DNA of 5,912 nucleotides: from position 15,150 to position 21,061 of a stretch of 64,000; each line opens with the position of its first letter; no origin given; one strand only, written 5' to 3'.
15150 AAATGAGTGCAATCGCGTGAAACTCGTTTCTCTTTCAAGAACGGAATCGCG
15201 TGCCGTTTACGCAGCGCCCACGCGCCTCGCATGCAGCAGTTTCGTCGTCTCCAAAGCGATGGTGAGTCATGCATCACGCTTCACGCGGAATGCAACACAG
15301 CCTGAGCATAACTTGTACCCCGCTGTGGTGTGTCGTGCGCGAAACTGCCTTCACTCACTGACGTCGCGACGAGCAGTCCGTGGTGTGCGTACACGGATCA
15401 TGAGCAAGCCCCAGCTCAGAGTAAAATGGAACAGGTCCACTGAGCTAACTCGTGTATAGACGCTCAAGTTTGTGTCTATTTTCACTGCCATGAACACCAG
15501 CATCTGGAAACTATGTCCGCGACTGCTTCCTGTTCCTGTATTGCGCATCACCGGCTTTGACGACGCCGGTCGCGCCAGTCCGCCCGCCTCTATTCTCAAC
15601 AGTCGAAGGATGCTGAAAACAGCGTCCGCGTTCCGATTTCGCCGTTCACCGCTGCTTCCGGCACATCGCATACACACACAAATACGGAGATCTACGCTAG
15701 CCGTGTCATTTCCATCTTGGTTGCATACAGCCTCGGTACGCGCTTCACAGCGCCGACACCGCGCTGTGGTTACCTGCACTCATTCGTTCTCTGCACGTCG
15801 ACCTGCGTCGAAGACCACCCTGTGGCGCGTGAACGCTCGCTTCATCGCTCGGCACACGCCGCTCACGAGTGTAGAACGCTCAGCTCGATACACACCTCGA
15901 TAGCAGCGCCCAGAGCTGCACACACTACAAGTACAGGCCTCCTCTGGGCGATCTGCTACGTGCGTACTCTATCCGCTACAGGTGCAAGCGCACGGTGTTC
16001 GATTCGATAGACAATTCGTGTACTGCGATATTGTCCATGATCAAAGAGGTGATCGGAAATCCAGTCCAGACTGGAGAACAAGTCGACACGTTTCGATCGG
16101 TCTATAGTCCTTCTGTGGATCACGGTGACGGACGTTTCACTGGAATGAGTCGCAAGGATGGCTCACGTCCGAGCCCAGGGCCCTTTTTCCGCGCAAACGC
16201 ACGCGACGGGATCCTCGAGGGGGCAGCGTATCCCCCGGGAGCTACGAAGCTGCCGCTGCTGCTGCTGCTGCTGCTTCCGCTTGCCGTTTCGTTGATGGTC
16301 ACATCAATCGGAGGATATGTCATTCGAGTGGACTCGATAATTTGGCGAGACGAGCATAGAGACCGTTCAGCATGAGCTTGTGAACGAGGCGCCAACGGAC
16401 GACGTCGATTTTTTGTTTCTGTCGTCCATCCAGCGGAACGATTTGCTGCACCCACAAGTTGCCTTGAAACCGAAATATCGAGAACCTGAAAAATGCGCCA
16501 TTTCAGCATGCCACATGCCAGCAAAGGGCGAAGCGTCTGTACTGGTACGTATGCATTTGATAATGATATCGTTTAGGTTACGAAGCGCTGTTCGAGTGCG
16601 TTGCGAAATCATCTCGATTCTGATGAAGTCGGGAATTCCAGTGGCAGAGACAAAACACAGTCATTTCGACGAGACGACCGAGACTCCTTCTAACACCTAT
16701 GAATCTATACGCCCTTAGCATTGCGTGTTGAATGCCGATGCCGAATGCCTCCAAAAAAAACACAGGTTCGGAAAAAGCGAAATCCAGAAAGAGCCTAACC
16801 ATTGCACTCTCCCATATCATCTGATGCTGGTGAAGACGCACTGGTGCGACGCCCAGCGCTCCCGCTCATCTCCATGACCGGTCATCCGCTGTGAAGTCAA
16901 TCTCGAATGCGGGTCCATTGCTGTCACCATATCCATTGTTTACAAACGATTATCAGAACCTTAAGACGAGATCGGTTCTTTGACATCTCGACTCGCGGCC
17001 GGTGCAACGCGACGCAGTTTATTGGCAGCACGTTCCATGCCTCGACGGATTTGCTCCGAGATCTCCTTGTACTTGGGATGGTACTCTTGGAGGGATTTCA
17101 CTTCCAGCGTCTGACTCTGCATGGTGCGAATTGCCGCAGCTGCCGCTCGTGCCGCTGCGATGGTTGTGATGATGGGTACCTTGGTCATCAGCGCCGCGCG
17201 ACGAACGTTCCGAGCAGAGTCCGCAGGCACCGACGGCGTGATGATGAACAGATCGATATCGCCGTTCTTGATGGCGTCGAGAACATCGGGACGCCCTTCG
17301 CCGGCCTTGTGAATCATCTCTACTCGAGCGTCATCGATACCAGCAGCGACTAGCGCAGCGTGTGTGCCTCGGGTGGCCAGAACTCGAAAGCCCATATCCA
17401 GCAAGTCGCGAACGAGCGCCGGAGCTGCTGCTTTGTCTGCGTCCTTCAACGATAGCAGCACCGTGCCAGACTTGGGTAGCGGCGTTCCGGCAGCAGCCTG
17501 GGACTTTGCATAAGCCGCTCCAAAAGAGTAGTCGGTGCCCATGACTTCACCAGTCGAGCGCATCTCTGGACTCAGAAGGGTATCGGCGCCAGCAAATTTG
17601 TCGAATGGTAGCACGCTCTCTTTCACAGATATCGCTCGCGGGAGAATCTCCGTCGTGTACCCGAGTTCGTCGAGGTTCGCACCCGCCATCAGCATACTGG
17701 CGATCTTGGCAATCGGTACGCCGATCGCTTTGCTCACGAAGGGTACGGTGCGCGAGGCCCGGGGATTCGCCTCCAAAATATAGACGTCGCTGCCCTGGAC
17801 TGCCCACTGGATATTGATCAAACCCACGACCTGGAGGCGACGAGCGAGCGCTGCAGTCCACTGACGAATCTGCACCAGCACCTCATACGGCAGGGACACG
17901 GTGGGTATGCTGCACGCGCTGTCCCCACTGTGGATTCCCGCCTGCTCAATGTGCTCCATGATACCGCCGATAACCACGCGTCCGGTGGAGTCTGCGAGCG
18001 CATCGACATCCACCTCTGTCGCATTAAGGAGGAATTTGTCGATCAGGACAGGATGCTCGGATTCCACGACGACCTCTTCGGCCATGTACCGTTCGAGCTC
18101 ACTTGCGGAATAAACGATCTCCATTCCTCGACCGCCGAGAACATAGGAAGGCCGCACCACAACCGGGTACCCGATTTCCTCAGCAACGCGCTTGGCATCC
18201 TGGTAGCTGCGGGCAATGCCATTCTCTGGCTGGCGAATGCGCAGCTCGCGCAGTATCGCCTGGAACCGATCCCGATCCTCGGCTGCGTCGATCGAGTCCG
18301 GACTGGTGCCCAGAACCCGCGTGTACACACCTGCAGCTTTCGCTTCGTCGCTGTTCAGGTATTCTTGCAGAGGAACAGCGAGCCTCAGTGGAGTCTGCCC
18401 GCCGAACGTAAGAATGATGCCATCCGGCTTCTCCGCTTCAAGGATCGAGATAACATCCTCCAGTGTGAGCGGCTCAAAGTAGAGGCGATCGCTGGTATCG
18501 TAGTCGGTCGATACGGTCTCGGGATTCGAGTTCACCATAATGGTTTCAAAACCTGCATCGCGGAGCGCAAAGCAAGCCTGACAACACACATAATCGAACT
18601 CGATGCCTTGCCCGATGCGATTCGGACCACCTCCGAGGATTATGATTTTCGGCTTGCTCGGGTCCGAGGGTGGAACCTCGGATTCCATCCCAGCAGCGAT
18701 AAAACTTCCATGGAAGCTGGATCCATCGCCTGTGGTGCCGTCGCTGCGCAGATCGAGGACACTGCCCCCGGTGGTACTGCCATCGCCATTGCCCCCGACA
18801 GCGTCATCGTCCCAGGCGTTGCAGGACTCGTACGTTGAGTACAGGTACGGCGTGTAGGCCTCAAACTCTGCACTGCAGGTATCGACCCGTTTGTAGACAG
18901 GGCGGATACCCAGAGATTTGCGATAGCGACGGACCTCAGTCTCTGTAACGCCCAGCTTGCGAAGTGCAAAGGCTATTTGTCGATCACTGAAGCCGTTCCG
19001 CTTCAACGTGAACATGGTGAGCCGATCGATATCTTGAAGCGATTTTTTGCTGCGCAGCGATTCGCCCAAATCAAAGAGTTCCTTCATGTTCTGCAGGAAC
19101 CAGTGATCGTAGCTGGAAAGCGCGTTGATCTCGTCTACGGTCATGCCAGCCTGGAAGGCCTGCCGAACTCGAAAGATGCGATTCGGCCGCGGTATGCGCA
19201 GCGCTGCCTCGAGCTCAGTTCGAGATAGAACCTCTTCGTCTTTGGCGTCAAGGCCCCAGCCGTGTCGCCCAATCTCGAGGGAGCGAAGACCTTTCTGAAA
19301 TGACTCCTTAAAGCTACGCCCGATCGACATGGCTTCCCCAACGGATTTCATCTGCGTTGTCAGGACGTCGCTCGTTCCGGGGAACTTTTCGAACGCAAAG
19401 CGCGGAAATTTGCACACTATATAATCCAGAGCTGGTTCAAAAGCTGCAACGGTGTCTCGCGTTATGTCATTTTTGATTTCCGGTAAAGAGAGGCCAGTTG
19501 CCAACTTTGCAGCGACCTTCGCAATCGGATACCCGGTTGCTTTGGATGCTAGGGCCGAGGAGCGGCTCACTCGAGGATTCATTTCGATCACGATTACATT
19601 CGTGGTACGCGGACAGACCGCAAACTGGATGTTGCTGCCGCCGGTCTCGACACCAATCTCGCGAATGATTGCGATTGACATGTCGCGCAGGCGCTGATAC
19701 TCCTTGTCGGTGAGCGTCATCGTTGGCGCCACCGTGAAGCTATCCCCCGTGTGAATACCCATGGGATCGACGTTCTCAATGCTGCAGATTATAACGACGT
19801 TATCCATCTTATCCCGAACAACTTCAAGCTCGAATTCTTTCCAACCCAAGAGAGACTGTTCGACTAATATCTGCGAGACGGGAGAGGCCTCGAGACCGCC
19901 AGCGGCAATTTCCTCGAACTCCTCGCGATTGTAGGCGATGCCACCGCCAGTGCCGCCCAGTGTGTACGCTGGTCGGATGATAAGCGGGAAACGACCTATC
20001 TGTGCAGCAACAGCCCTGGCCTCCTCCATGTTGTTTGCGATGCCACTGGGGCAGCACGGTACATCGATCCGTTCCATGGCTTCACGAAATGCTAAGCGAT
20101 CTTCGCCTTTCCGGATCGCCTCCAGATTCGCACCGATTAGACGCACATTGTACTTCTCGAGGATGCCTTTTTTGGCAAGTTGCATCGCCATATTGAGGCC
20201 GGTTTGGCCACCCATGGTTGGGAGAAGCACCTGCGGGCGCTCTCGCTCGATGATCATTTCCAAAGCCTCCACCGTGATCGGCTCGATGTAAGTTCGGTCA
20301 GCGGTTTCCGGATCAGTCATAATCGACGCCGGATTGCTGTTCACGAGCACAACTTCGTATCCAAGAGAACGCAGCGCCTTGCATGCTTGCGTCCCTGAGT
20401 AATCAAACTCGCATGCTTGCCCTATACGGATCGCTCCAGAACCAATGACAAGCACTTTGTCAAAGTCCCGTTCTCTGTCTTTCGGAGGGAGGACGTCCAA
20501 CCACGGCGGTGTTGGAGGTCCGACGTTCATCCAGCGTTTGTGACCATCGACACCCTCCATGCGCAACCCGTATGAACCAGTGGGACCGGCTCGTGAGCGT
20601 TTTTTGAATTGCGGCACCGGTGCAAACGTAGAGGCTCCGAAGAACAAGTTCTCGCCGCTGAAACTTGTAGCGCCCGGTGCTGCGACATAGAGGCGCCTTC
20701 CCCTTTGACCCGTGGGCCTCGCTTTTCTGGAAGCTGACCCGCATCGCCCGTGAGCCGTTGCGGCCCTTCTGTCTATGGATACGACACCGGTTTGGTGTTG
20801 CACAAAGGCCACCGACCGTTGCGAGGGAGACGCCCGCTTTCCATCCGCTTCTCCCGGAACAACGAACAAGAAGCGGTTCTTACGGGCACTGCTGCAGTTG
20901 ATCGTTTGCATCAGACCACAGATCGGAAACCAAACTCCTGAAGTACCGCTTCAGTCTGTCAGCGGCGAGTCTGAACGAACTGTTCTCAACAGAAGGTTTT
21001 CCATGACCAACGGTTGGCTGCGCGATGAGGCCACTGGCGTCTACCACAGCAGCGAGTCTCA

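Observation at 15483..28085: Second, unrelated direct-repeat pair (about 630 bp, ~98.6%) bracketing the CPSase / ABC1K block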

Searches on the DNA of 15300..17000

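Call 48: search_rna_families(source=window, start=15300, end=17000, threshold=evalue, max_evalue=1)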
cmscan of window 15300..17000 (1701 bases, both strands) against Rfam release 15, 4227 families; matches with E-value up to 1: 0.
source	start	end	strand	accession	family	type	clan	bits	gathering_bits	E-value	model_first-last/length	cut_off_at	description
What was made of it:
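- On SINE: There is no Rfam hit at E<=1 in 15300-17000 (call 48).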

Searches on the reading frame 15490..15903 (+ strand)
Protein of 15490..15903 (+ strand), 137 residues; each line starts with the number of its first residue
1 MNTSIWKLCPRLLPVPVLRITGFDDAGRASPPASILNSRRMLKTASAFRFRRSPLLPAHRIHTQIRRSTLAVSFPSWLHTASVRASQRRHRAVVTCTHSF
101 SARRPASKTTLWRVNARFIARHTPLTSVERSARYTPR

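Call 81: list_cluster_members(proteins=[window:15490-15903:+, window:16367-16612:-, window:21322-21633:+, window:20775-21173:+, window:23259-23642:+, window:23019-23369:-, window:23227-23559:-, window:14691-15140:+, window:16961-20911:-, window:28473-30677:+])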
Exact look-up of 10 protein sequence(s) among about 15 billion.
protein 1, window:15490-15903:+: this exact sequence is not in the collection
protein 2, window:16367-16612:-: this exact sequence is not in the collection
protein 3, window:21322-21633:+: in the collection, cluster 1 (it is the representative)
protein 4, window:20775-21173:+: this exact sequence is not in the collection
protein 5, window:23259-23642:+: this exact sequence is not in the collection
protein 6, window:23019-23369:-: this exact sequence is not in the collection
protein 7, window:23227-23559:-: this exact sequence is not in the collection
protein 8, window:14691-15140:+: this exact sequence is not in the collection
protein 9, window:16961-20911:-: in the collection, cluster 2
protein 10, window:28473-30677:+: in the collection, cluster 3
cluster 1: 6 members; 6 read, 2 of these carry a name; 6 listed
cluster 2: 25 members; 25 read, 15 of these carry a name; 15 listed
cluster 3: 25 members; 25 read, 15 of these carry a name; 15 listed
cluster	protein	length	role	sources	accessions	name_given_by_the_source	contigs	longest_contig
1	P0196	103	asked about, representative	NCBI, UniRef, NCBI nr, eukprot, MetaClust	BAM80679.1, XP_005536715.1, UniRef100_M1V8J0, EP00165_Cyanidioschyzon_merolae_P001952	hypothetical protein CYME_CML056C [Cyanidioschyzon merolae strain 10D] | Uncharacterized protein n=1 Tax=Cyanidioschyzon merolae (strain NIES-3377 / 10D) ... | XP_005536715.1 hypothetical protein CYME_CML056C [Cyanidioschyzon merolae strain 10D]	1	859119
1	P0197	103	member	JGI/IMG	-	hypothetical protein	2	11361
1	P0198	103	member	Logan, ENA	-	-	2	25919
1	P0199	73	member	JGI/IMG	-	-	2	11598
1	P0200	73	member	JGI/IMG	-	-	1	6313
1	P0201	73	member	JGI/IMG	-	-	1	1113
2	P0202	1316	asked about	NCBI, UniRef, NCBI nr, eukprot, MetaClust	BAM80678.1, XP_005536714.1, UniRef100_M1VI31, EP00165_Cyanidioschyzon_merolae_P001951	carbamoyl-phosphate synthase, pyrimidine-specific, large chain [Cyanidioschyzon merolae ... | Carbamoyl phosphate synthase arginine-specific large chain, chloroplastic n=1 ... | XP_005536714.1 carbamoyl-phosphate synthase, pyrimidine-specific, large chain ...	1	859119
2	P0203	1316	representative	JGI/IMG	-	carbamoyl-phosphate synthase large subunit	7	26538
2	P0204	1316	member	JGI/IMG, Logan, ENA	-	carbamoyl-phosphate synthase large subunit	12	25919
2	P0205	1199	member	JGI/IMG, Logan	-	carbamoyl-phosphate synthase large subunit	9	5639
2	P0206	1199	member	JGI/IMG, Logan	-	carbamoyl-phosphate synthase large subunit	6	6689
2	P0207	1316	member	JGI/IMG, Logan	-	carbamoyl-phosphate synthase large subunit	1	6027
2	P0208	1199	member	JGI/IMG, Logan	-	carbamoyl-phosphate synthase large subunit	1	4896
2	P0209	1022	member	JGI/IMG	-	carbamoyl-phosphate synthase large subunit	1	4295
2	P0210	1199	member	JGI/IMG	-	carbamoyl-phosphate synthase large subunit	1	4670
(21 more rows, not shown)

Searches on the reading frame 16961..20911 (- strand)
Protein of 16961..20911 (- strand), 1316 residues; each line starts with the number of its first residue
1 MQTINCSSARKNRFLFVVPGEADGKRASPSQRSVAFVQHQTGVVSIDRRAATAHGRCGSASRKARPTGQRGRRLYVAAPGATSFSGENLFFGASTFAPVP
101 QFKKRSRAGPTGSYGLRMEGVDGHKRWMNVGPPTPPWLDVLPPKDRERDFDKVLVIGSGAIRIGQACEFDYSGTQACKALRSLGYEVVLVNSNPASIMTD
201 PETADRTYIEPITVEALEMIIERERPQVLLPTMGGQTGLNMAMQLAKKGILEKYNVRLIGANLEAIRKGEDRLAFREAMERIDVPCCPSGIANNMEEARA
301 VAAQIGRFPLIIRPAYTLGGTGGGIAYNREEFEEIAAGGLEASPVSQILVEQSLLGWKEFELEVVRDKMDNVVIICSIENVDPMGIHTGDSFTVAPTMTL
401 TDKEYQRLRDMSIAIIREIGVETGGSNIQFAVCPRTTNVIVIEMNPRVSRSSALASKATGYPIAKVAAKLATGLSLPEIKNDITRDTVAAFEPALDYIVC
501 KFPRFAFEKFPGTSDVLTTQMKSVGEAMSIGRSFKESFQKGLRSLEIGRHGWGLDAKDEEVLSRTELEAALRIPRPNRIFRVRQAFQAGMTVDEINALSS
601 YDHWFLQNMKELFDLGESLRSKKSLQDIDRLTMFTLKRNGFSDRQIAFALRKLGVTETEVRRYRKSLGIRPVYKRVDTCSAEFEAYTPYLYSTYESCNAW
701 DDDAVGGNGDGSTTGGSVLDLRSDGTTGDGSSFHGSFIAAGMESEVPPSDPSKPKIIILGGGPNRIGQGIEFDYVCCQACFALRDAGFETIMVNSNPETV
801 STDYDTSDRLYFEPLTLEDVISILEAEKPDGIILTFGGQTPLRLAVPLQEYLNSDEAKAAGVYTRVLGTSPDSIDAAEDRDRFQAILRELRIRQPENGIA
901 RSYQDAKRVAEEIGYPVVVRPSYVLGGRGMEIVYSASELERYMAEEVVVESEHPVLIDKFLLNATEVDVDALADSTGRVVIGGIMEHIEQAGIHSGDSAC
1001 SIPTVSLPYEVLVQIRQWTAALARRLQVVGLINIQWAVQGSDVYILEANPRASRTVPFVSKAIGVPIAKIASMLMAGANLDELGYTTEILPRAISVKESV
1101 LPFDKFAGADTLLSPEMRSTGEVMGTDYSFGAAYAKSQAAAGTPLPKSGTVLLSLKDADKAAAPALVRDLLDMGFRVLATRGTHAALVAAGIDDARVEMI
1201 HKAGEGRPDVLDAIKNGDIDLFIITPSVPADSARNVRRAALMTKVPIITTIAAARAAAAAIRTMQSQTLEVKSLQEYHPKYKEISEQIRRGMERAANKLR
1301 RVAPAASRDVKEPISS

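Call 6: search_protein_families(library=pfam, proteins=[window:16961-20911:-])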
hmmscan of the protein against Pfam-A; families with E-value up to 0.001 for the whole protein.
window:16961-20911:- (1316 aa): 13 families
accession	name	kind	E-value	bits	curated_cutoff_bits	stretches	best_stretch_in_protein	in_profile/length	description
PF02786.22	CPSase_L_D2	-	8e-107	356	19.8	2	271-478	1-210/211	Carbamoyl-phosphate synthase L chain, ATP binding domain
PF25596.1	CPSase_L_D1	-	1.1e-95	316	27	2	151-267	3-117/118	Carbamoyl phosphate synthase preATP-grasp domain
PF02787.25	CPSase_L_D3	-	7.1e-23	80.8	26.6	1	570-648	2-78/80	Carbamoyl-phosphate synthetase large chain, oligomerisation domain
PF02142.27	MGS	-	2.4e-15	56.8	24.1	1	1166-1249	5-94/94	MGS-like domain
PF02222.28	ATP-grasp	-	1.8e-12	47.7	27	1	887-1052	3-163/179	ATP-grasp domain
PF07478.18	Dala_Dala_lig_C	-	3.6e-11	43.4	24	1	906-1050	28-174/204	D-ala D-ala ligase C-terminus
PF13535.11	ATP-grasp_4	-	1.4e-07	31.7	27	0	913-1051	1-151/160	ATP-grasp domain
PF15632.11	ATPgrasp_Ter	-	2.8e-07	30.8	29.1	1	1015-1077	49-110/131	ATP-grasp in the biosynthetic pathway with Ter operon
PF08442.15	ATP-grasp_2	-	2.9e-06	27.5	29.5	0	885-938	9-67/202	ATP-grasp domain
PF01071.24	GARS_A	-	4.7e-06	27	27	0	885-976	8-103/194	Phosphoribosylglycinamide synthetase, ATP-grasp (A) domain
PF13549.11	ATP-grasp_5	-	2.8e-05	24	27.6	0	882-920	14-52/221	ATP-grasp domain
PF08443.16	RimK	-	4.4e-05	23.6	21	0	878-973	2-94/188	RimK-like ATP-grasp domain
PF02655.19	ATP-grasp_3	-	0.00035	21.1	23.2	0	885-1052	9-157/160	ATP-grasp domain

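Call 15: find_encoding_contigs(protein=window:16961-20911:-, flank=10000, max_places=6)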
Protein window:16961-20911:- (1316 aa): no gene with exactly this product is on record in the collection.
